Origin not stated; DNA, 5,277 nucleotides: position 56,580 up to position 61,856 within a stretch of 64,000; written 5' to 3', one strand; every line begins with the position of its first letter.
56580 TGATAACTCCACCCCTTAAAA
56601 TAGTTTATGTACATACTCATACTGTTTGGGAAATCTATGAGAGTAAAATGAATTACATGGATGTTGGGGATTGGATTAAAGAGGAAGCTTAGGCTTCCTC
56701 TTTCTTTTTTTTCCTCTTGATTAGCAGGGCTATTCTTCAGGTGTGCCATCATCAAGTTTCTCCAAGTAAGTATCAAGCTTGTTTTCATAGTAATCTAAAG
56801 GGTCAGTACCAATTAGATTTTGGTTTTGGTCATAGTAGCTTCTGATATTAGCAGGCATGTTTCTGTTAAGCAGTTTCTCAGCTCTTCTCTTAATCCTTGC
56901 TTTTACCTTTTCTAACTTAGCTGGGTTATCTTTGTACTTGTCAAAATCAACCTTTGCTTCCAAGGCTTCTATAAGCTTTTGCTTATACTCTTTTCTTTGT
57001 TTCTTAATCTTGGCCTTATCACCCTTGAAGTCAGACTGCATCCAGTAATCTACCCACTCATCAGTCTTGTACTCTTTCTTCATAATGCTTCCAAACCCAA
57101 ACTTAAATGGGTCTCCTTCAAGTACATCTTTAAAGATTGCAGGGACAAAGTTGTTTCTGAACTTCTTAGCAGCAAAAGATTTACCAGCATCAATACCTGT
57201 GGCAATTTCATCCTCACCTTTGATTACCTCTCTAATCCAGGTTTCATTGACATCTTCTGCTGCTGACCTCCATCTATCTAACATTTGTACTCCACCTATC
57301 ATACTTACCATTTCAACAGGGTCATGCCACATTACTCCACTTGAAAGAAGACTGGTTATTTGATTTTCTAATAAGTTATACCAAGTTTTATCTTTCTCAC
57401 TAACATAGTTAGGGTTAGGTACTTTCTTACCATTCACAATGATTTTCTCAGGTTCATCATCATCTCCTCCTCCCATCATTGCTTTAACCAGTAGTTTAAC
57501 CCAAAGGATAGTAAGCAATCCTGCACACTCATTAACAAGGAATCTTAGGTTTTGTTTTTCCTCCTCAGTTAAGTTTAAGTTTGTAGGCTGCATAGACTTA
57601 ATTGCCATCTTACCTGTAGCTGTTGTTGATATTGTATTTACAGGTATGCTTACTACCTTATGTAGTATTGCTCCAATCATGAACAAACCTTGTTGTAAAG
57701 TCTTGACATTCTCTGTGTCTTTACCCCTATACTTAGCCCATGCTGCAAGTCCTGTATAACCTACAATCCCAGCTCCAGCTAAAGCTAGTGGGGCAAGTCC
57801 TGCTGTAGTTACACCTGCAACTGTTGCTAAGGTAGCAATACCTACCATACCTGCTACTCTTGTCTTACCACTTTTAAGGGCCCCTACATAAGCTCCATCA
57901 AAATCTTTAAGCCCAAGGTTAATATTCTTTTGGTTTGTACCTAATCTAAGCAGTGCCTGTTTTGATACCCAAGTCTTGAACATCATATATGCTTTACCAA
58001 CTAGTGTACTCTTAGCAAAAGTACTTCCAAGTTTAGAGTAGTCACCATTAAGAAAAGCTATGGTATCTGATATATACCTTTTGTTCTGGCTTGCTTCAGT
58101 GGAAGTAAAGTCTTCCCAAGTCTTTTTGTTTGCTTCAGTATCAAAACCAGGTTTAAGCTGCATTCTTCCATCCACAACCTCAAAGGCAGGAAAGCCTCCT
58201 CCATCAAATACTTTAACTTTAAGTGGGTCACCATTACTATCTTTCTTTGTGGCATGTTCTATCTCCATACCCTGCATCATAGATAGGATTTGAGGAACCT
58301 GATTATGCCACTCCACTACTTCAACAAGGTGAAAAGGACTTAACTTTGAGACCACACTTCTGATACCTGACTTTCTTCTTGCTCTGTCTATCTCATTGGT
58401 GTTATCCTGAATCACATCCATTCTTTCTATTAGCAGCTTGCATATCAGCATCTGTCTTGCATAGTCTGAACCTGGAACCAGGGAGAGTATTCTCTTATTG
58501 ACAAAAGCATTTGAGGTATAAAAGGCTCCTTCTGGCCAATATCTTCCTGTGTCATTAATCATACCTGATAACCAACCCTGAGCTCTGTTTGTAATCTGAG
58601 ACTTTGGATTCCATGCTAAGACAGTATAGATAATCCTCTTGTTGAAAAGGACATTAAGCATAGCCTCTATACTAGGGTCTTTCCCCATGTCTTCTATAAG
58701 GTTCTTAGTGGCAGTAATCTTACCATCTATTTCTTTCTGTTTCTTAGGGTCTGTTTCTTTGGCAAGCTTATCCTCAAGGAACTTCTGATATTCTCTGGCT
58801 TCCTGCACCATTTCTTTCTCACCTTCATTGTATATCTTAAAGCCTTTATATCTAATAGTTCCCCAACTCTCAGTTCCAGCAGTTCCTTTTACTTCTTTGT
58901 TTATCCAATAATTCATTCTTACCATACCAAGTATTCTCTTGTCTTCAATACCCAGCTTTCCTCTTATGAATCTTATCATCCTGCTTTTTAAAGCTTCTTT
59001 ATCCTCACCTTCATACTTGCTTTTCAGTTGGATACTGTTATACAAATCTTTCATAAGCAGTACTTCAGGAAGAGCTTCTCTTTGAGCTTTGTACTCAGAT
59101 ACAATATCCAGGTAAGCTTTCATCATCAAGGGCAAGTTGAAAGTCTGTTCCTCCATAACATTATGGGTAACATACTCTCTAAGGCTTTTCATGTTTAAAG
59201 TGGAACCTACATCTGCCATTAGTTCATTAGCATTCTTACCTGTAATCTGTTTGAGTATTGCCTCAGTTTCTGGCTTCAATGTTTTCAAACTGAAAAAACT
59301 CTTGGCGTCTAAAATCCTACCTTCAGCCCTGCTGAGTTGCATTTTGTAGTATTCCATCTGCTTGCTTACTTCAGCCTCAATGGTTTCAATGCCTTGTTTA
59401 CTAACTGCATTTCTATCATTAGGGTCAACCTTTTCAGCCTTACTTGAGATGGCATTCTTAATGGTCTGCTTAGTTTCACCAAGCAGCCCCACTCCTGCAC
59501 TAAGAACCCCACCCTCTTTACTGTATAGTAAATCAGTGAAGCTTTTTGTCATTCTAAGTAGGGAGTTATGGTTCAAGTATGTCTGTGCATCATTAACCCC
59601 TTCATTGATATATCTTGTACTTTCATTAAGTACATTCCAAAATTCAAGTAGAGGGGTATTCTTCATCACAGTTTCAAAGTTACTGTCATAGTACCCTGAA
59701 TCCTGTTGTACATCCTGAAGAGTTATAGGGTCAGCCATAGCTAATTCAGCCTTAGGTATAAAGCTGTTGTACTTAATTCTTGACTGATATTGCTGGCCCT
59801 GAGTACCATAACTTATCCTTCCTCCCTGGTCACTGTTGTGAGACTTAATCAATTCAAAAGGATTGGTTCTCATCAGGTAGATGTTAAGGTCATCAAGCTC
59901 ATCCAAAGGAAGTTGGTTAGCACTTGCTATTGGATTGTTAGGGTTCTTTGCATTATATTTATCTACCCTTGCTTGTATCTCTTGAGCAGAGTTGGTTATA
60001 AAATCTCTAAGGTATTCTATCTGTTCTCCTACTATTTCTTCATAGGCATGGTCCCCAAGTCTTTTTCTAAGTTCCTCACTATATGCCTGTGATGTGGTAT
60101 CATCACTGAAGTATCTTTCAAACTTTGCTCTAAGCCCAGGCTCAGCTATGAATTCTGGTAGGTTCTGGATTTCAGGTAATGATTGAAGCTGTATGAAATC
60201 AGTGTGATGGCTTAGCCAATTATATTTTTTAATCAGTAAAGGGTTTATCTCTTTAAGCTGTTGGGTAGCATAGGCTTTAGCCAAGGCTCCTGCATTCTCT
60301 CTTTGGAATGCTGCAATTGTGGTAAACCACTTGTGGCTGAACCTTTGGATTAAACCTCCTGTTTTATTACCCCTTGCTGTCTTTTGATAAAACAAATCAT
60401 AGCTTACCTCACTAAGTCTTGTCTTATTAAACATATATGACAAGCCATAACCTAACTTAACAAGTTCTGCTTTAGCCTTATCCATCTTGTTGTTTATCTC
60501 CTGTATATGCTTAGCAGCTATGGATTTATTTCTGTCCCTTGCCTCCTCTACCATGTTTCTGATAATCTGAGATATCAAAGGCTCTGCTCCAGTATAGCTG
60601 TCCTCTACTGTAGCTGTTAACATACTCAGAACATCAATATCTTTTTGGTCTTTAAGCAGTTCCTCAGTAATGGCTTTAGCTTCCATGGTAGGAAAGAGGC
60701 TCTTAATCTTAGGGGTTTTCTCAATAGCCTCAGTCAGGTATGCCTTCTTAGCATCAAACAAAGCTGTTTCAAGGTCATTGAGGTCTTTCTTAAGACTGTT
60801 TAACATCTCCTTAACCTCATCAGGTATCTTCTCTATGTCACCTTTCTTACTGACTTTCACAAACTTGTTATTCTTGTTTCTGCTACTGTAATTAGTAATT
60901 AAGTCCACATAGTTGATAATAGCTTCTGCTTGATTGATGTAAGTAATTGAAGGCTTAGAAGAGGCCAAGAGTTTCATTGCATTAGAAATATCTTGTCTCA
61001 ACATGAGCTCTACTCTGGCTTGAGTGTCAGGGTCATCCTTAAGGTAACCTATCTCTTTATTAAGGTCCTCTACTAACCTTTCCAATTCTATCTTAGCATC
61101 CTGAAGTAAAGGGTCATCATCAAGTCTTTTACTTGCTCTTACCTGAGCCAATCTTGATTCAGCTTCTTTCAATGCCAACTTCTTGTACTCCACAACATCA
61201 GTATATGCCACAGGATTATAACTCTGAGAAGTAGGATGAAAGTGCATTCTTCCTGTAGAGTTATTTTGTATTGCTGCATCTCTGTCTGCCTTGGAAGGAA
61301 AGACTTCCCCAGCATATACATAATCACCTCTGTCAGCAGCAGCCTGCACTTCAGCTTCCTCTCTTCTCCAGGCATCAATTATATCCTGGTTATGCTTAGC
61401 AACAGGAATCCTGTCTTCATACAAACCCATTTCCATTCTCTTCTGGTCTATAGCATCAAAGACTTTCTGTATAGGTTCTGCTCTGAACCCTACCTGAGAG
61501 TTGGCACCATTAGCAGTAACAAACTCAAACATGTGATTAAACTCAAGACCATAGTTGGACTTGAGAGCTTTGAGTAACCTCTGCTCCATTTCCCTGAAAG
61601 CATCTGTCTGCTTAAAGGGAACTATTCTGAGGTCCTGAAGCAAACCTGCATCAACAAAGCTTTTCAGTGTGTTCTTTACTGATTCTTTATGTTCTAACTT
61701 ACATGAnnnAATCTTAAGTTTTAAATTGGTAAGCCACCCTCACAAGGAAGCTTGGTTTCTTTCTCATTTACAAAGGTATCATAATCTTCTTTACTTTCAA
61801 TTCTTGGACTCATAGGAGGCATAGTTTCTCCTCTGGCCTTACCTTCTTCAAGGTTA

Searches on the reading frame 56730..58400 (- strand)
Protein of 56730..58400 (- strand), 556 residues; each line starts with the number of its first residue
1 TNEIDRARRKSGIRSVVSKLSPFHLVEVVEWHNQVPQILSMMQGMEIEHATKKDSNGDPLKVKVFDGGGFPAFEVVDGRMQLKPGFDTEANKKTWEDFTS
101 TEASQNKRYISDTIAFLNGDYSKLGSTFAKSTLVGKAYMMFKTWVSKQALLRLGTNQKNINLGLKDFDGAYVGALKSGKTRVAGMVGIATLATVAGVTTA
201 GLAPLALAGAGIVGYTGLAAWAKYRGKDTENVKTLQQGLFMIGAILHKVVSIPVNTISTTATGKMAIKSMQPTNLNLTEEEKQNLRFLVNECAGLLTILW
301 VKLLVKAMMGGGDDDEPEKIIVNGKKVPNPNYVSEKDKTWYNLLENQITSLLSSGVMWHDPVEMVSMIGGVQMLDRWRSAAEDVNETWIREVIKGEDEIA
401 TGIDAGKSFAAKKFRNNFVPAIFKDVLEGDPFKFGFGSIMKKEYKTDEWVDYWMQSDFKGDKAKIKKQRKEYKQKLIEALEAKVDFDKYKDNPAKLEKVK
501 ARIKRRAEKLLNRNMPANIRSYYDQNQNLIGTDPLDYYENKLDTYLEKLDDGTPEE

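Call 38: search_dna_similar(query=window:56730-58400:-, collection=phages, mode=protein, max_rows=40)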
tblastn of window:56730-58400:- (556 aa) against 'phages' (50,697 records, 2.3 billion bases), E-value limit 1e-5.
Records with a match: 29; places in all: 29; records where one place covers at least 80% of the query: 29.
Best place of each record, by identity: <60% 29.
By first word of the organism name: Flavobacterium 29.
By host as written in the record: Flavobacterium psychrophilum 950106-1/1 12; Flavobacterium psychrophilum 020612-2/1 3; Flavobacterium psychrophilum strain FPS-D10 3; Flavobacterium psychrophilum FPS-D15 2; Flavobacterium psychrophilum FPS-D10 2; Flavobacterium psychrophilum strain FPS-D15 2; Flavobacterium psychrophilum strain FPS-S37 1; Flavobacterium psychrophilum 1; and 3 more.
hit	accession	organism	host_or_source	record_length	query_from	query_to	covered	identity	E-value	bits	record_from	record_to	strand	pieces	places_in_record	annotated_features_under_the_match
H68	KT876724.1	Flavobacterium phage FpV4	Flavobacterium psychrophilum 950106-1/1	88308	1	528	95%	28.7%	6e-41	164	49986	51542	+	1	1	hypothetical protein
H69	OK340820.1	Flavobacterium phage FpV4-1.1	Flavobacterium psychrophilum 020612-2/1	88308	1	528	95%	28.7%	6e-41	164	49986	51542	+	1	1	record has no annotation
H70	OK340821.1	Flavobacterium phage FpV4-1.2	Flavobacterium psychrophilum 020612-2/1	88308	1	528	95%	28.7%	6e-41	164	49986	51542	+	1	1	record has no annotation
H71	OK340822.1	Flavobacterium phage FpV4-1.3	Flavobacterium psychrophilum 020612-2/1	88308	1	528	95%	28.7%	6e-41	164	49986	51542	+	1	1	record has no annotation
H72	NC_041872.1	Flavobacterium phage FpV4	Flavobacterium psychrophilum 950106-1/1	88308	1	528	95%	28.7%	6e-41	164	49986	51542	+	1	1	hypothetical protein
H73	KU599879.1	Flavobacterium phage Fpv3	Flavobacterium psychrophilum 950106-1/1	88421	1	528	95%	28.7%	6e-41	164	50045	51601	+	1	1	hypothetical protein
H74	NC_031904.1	Flavobacterium phage Fpv3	Flavobacterium psychrophilum 950106-1/1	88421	1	528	95%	28.7%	6e-41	164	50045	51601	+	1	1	hypothetical protein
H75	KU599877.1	Flavobacterium phage Fpv1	Flavobacterium psychrophilum 950106-1/1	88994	1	488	88%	29.8%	8e-42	167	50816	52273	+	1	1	hypothetical protein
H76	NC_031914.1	Flavobacterium phage Fpv1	Flavobacterium psychrophilum 950106-1/1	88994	1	488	88%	29.8%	8e-42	167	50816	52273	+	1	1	hypothetical protein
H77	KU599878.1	Flavobacterium phage Fpv2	Flavobacterium psychrophilum 950106-1/1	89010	1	488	88%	29.8%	8e-42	167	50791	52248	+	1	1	hypothetical protein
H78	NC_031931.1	Flavobacterium phage Fpv2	Flavobacterium psychrophilum 950106-1/1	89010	1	488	88%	29.8%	8e-42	167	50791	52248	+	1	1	hypothetical protein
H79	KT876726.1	Flavobacterium phage FpV21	Flavobacterium psychrophilum 950106-1/1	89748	1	488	88%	29.8%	8e-42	167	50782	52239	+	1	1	hypothetical protein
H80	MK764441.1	Flavobacterium phage FPSV-F12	Flavobacterium psychrophilum 950106-1/1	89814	1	488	88%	29.8%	8e-42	167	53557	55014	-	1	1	hypothetical protein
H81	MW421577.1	Flavobacterium phage FPSV-S30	Flavobacterium psychrophilum strain ...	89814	1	488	88%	29.8%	8e-42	167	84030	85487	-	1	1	record has no annotation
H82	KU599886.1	Flavobacterium phage Fpv20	Flavobacterium psychrophilum 950106-1/1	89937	1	488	88%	29.8%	8e-42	167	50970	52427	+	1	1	hypothetical protein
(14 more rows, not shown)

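Call 40: get_annotated_region(hit=H74, flank=9000)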
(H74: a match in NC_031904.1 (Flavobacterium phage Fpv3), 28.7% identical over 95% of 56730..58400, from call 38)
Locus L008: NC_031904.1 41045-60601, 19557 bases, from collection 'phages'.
description: Flavobacterium phage Fpv3, complete genome.
organism: Flavobacterium phage Fpv3 (NCBI taxid 1814284)
taxonomy: Viruses; Duplodnaviria; Heunggongvirae; Uroviricota; Caudoviricetes; Fipvunavirus; Fipvunavirus Fpv4
host: Flavobacterium psychrophilum 950106-1/1; source: -; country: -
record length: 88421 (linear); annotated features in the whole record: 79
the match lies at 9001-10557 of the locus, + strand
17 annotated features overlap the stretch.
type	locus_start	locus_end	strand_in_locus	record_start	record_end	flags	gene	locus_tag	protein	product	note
CDS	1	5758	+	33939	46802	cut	-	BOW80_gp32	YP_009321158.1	virion structural protein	-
CDS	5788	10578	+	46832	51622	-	-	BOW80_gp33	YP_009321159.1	hypothetical protein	-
CDS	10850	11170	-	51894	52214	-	-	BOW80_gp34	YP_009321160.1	hypothetical protein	-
CDS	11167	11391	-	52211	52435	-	-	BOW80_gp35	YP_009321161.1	hypothetical protein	-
CDS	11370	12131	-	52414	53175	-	-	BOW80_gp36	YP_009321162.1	hypothetical protein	-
CDS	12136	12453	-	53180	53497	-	-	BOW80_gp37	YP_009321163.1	hypothetical protein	-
CDS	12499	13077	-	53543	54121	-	-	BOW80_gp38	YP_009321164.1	MazG-like pyrophosphatase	-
CDS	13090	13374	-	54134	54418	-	-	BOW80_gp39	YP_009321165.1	hypothetical protein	-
CDS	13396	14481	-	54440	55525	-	-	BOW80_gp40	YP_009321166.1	putative thymidylate synthase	-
CDS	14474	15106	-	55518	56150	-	-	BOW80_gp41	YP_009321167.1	HNH endonuclease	-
CDS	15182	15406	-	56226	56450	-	-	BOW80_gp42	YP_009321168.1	hypothetical protein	-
CDS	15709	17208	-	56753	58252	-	-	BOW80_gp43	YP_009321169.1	DNA helicase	-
CDS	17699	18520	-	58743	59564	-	-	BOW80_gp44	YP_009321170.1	hypothetical protein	-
CDS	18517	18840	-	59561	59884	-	-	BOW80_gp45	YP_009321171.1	hypothetical protein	-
CDS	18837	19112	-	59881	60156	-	-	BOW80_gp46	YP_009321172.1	hypothetical protein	-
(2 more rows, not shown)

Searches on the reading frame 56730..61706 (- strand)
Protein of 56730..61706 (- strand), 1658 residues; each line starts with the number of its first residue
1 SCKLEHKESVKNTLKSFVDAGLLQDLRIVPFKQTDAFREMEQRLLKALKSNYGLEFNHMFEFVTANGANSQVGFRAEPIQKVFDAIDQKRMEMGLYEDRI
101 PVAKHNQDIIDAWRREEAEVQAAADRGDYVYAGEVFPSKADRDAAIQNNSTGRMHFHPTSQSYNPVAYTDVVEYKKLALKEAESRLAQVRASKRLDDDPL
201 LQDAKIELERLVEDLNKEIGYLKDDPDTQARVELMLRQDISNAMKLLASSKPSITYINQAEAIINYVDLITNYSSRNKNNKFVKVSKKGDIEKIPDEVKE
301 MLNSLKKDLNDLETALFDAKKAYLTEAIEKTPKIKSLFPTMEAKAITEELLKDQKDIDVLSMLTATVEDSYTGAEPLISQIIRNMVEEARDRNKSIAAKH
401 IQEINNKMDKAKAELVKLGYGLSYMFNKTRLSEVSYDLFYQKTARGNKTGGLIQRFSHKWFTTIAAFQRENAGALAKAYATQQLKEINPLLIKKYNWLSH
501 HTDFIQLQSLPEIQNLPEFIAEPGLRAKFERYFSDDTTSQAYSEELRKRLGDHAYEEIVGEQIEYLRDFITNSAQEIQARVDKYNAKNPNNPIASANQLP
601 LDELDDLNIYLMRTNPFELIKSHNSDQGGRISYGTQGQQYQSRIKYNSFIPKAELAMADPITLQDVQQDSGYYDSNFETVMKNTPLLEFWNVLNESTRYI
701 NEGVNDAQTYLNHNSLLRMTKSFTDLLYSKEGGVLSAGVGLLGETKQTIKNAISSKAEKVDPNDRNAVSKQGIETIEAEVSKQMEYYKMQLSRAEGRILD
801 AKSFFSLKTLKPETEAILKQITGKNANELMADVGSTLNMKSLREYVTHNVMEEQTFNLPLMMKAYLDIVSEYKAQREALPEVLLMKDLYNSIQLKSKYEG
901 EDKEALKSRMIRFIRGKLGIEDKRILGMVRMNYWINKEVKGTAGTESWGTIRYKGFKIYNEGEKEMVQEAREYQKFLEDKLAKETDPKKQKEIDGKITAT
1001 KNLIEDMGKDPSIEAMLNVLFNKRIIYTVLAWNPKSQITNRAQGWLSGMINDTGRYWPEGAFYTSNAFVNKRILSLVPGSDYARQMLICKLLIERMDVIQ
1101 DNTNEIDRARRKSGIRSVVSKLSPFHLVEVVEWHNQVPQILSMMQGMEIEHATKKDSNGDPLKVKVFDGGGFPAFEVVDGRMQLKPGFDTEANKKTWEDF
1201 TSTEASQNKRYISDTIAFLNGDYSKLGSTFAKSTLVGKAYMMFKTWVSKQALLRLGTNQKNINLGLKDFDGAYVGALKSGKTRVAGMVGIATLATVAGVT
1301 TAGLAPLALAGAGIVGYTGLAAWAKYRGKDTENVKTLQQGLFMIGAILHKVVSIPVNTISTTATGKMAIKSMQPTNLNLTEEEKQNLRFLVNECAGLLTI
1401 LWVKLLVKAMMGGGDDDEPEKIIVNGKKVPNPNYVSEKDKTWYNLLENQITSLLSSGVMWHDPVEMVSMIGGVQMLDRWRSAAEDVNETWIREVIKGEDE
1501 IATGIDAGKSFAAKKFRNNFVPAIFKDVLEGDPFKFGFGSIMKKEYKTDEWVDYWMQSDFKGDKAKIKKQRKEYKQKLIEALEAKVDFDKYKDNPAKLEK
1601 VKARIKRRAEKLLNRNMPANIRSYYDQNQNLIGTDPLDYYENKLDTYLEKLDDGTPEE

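Call 9: search_protein_families(library=phrogs, proteins=[window:56730-61706:-], max_evalue=0.001)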
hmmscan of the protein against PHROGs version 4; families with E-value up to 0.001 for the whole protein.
window:56730-61706:- (1658 aa): 1 family
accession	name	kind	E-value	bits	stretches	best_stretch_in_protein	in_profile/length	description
phrog_14721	-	unknown function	7.1e-115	385.8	1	145-1596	147-1560/1596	-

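Call 101: find_related_loci(query=A4, collection=viral_contigs, flank=10000)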
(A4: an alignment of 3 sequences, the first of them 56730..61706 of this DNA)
Query A4 (1658 aa) in viral_contigs; peptide patterns used: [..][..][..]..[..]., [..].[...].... (x = any residue, [..] = any of these).
267 stretches matched a pattern; 12 encode a relative of the query (tblastn E <= 1e-3); 11 distinct loci.
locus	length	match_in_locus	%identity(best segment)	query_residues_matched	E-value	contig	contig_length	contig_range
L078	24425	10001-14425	39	128-1629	0e+0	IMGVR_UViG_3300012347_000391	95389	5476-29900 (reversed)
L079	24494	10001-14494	26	49-1590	6e-112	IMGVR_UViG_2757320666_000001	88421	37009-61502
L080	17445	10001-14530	25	49-1590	2e-107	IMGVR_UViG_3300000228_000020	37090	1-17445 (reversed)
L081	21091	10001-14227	26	158-1590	4e-111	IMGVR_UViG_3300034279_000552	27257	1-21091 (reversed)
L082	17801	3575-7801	26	158-1590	4e-111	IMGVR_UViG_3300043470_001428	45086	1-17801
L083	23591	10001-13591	24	355-1601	2e-73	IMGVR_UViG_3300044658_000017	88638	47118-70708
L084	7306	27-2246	28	851-1590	8e-69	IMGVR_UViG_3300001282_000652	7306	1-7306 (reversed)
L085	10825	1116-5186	25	168-1564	5e-66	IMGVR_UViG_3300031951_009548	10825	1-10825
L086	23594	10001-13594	24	351-1583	2e-65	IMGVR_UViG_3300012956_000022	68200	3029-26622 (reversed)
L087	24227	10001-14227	26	158-1590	4e-111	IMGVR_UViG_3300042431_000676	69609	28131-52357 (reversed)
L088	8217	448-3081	26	667-1571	2e-54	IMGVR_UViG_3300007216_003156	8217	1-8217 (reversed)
